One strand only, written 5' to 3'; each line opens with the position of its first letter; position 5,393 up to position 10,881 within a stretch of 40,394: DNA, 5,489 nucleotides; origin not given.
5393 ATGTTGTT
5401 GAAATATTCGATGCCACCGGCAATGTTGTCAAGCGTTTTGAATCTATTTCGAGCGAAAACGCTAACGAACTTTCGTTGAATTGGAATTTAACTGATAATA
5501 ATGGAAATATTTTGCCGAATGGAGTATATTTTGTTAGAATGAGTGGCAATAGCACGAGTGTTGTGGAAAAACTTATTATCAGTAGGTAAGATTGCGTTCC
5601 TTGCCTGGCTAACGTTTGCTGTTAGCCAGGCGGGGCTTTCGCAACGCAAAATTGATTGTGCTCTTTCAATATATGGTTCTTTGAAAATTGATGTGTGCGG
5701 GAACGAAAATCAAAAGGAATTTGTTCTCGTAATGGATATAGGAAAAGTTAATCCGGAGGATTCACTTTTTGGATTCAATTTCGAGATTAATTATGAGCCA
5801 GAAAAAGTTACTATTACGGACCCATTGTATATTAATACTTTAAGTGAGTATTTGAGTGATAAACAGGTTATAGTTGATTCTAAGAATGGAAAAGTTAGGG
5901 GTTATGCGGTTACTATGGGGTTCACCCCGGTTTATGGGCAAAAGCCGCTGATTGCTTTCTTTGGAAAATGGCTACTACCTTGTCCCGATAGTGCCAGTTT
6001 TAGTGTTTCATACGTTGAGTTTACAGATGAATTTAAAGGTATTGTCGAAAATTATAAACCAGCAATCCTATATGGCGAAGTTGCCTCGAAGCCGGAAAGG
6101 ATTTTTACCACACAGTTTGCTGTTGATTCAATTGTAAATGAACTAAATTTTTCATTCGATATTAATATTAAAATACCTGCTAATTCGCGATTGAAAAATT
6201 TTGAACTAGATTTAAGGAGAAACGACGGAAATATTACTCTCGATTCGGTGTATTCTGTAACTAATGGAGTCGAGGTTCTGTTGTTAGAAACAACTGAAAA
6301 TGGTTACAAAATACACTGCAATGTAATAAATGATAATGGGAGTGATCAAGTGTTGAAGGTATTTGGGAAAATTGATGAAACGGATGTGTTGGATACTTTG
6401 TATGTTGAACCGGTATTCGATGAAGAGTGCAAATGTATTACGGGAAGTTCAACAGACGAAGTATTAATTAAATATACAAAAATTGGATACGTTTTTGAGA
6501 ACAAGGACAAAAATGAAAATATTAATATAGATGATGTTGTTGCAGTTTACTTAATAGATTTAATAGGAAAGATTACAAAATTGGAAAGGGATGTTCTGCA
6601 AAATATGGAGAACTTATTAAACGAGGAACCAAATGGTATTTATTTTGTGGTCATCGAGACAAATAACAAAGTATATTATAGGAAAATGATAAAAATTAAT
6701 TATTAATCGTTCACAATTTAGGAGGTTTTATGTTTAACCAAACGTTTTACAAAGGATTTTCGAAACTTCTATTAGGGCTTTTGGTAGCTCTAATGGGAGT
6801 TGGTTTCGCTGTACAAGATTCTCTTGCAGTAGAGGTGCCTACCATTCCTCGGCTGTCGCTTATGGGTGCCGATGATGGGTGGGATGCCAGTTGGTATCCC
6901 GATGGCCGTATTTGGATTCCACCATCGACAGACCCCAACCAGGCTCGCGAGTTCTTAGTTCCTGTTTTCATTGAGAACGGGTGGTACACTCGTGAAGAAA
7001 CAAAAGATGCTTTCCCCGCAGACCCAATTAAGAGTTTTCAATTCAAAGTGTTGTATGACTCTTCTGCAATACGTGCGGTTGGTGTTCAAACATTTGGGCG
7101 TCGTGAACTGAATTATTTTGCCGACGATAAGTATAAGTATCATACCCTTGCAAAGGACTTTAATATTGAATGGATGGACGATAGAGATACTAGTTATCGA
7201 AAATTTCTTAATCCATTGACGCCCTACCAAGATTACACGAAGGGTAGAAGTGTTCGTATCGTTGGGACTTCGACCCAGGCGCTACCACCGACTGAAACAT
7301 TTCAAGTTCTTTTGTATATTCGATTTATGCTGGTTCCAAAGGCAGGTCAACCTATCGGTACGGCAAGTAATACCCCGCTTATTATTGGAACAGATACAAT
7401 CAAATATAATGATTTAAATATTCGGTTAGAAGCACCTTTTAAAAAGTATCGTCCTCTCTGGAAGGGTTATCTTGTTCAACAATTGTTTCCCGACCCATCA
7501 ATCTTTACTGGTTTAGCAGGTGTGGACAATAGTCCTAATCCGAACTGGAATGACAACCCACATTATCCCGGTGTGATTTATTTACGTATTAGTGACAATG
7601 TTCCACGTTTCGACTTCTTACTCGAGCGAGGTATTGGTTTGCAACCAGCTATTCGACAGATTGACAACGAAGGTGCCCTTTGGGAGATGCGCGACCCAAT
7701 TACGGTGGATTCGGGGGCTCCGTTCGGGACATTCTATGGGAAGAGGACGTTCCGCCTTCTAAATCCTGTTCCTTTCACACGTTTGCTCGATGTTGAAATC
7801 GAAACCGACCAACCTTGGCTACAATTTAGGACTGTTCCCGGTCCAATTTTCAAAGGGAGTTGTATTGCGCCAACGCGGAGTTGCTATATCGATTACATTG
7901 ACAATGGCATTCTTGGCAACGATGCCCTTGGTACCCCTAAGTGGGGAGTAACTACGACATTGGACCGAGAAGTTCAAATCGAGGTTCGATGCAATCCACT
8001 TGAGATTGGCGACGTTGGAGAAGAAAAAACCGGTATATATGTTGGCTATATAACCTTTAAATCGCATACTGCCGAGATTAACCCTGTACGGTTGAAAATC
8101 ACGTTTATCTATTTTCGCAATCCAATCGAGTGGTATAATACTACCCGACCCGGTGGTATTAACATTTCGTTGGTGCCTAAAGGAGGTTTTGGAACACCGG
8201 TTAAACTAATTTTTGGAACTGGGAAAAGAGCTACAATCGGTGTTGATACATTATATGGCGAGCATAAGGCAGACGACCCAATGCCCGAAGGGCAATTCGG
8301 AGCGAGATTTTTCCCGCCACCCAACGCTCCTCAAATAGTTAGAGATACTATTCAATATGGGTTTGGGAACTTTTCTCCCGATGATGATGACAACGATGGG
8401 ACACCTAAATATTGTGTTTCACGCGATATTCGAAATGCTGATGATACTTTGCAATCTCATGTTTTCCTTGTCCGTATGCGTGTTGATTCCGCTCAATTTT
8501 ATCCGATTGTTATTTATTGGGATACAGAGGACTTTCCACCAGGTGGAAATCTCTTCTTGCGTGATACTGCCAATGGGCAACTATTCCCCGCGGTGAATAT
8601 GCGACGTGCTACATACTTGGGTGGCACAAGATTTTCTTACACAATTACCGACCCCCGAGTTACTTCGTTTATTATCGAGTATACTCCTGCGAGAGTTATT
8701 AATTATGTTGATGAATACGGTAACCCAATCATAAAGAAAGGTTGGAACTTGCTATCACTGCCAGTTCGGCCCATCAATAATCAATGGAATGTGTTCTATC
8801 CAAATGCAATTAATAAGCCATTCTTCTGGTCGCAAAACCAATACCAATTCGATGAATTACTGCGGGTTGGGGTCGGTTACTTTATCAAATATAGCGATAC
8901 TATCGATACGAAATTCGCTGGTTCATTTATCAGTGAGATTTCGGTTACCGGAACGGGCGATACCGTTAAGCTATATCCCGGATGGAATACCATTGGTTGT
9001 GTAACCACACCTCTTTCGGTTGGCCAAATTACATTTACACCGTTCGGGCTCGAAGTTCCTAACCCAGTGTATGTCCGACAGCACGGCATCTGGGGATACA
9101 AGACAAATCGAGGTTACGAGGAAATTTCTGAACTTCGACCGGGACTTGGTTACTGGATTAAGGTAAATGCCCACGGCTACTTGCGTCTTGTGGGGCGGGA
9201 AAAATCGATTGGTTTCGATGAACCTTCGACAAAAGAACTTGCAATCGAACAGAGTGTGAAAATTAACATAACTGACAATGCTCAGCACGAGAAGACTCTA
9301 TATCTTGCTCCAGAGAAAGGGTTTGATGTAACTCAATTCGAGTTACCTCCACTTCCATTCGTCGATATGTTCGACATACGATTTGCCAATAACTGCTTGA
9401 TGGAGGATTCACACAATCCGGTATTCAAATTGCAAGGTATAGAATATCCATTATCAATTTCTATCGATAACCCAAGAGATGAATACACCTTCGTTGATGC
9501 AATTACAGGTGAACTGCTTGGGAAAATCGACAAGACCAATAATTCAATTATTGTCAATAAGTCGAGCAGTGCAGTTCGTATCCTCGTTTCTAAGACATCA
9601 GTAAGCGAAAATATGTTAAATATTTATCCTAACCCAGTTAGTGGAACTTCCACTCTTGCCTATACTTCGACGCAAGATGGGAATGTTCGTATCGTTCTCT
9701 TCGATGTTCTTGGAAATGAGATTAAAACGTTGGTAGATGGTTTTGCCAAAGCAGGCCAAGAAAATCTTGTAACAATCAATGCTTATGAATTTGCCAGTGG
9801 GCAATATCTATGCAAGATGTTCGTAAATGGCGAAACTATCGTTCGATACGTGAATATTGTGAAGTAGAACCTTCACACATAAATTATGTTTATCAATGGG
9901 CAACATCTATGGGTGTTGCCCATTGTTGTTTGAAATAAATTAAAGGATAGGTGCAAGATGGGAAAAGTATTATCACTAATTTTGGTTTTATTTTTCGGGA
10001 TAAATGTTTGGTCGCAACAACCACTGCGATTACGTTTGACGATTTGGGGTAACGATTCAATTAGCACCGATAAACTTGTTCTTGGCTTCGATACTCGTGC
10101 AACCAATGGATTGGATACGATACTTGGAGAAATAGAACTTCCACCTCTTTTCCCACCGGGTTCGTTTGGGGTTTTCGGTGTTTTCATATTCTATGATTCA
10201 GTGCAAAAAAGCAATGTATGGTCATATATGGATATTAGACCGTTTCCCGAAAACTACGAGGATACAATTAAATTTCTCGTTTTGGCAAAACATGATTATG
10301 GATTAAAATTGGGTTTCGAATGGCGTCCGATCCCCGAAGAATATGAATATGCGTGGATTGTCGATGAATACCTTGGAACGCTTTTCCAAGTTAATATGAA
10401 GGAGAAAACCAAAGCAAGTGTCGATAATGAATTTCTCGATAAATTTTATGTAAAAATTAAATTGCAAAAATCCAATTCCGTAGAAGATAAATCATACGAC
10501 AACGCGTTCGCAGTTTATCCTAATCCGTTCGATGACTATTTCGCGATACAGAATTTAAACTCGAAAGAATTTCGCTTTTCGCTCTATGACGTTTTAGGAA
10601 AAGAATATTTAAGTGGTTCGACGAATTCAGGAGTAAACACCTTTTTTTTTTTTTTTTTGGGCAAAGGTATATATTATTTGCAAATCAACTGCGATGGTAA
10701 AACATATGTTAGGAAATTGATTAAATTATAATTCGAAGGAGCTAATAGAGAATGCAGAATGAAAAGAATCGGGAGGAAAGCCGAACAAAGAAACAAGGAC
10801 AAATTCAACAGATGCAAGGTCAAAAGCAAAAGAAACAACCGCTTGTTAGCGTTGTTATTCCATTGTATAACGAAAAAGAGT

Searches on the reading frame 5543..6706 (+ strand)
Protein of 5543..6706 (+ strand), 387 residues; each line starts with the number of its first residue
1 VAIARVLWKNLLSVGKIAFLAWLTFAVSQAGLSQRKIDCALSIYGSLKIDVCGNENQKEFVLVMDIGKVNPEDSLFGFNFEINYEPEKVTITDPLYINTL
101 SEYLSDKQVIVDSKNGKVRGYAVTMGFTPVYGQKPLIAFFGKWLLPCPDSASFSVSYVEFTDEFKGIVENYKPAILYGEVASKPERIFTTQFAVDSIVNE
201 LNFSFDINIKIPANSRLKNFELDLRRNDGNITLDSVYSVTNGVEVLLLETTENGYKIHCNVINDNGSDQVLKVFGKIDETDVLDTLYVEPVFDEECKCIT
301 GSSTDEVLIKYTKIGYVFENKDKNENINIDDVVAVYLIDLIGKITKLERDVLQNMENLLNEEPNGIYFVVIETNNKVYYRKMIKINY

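Call 9: search_protein_families(library=pfam, proteins=[window:5543-6706:+], max_evalue=0.01)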
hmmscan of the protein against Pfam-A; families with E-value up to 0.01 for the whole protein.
window:5543-6706:+ (387 aa): 0 families

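Call 63: search_protein_families(library=pfam, proteins=[window:5543-6706:+], max_evalue=1)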
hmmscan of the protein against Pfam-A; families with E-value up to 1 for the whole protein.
window:5543-6706:+ (387 aa): 1 family
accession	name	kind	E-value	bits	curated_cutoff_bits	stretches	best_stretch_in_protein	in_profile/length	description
PF18962.6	Por_Secre_tail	-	0.011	16.5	27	1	324-383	19-74/75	Secretion system C-terminal sorting domain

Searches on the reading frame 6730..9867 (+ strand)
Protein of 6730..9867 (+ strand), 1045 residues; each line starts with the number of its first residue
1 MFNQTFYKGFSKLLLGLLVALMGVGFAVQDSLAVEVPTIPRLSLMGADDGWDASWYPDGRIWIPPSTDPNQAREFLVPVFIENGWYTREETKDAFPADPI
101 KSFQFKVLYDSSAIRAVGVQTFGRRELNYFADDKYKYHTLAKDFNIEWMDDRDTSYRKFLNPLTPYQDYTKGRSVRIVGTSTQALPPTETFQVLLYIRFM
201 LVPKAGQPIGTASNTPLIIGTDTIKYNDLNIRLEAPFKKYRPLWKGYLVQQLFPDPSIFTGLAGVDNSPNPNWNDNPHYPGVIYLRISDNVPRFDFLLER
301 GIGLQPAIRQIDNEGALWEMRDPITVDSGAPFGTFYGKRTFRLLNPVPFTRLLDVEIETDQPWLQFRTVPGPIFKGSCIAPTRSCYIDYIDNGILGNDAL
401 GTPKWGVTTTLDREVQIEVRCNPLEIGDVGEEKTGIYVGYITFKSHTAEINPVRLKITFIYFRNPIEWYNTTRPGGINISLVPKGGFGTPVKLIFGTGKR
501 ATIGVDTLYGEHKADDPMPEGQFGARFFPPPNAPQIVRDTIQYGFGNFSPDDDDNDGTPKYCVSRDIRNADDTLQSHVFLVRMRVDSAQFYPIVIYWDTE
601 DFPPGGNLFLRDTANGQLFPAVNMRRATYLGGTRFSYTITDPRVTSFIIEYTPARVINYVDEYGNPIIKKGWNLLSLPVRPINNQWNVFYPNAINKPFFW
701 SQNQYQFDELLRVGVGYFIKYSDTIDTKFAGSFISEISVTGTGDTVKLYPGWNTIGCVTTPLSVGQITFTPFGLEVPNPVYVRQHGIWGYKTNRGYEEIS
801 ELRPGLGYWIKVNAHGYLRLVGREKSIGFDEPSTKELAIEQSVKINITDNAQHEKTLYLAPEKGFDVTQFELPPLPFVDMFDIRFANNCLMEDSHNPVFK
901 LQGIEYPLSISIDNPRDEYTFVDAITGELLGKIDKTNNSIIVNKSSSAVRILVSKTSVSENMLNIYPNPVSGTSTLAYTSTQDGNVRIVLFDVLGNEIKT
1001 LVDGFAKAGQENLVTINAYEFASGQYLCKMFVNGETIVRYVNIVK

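Call 9: search_protein_families(library=pfam, proteins=[window:6730-9867:+], max_evalue=0.01)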
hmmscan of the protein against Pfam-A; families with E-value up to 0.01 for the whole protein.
window:6730-9867:+ (1045 aa): 1 family
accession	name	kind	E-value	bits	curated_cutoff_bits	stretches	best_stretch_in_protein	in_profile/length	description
PF18962.6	Por_Secre_tail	-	9.2e-08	32.7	27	1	965-1037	1-69/75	Secretion system C-terminal sorting domain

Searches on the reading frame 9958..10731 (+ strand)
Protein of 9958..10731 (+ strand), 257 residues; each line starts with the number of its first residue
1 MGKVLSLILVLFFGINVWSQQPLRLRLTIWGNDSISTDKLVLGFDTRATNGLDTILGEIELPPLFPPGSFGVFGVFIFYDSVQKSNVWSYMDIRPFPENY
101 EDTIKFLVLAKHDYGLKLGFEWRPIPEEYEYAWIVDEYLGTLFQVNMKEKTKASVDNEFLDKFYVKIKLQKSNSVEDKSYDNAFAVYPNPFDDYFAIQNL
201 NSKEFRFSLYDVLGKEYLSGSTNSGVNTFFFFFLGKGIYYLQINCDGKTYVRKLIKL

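Call 9: search_protein_families(library=pfam, proteins=[window:9958-10731:+], max_evalue=0.01)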
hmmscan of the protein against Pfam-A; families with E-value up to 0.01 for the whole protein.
window:9958-10731:+ (257 aa): 1 family
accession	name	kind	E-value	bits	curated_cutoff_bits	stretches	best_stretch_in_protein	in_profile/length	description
PF18962.6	Por_Secre_tail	-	4.4e-10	40.1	27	1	186-255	1-74/75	Secretion system C-terminal sorting domain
